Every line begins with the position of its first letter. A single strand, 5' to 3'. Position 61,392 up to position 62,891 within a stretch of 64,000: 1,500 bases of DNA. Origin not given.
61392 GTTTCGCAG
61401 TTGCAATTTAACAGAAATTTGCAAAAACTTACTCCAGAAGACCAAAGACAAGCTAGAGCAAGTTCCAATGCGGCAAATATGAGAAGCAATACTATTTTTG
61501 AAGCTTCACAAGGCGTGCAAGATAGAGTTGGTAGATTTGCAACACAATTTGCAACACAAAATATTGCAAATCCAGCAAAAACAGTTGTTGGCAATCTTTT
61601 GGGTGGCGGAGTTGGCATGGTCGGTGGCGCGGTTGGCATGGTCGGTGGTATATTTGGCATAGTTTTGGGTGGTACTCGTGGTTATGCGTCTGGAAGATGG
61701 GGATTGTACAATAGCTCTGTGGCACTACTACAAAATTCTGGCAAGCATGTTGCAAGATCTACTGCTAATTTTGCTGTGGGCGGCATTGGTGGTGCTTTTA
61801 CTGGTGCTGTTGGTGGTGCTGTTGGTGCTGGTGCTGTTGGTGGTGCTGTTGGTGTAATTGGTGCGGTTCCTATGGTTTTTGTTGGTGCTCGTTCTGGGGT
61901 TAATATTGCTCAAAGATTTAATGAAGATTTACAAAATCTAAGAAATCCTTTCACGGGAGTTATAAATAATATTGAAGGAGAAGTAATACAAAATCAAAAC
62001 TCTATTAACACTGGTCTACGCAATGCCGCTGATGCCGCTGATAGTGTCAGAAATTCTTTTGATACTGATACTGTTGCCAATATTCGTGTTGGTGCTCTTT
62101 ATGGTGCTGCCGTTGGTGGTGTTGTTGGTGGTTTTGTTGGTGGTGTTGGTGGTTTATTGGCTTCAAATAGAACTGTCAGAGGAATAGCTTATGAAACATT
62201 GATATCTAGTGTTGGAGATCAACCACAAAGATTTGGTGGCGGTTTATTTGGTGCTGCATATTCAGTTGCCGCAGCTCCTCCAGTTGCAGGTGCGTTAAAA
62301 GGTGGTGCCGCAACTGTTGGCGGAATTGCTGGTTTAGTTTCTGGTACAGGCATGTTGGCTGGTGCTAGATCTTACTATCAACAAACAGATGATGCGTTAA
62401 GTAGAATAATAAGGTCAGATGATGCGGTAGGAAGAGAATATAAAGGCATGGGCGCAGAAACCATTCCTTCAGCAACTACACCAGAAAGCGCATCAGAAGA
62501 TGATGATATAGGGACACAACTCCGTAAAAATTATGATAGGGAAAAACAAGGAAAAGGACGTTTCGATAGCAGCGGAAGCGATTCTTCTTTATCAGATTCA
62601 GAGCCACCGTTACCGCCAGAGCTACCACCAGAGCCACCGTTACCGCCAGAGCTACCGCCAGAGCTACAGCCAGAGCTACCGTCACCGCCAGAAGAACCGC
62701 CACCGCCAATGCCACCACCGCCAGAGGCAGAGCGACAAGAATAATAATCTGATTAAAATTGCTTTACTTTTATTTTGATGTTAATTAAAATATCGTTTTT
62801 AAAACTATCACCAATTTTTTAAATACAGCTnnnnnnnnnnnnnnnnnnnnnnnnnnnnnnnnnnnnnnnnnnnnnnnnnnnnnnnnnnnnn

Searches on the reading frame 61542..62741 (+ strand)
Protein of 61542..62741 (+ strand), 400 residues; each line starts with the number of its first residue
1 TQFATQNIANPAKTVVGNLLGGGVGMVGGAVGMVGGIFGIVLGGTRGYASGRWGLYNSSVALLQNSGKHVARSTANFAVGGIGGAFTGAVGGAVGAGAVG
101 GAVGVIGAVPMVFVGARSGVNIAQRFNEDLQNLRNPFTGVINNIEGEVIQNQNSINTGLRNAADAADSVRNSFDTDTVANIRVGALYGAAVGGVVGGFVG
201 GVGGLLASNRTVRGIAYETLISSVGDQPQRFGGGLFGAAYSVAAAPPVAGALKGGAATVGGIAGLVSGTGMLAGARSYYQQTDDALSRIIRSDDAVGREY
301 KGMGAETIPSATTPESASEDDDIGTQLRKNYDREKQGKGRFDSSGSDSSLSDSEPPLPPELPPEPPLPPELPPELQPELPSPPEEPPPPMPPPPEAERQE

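Call 52: find_homologous_proteins(query=window:61542-62741:+, max_evalue=0.00001)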
Query window:61542-62741:+: 8000 candidates shared short words with the query, none scored E <= 0.00001.
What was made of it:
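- Tried and rejected: Protein search with the last 400 aa of gene 3 (call 52), meant to find tail variants on short contigs.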
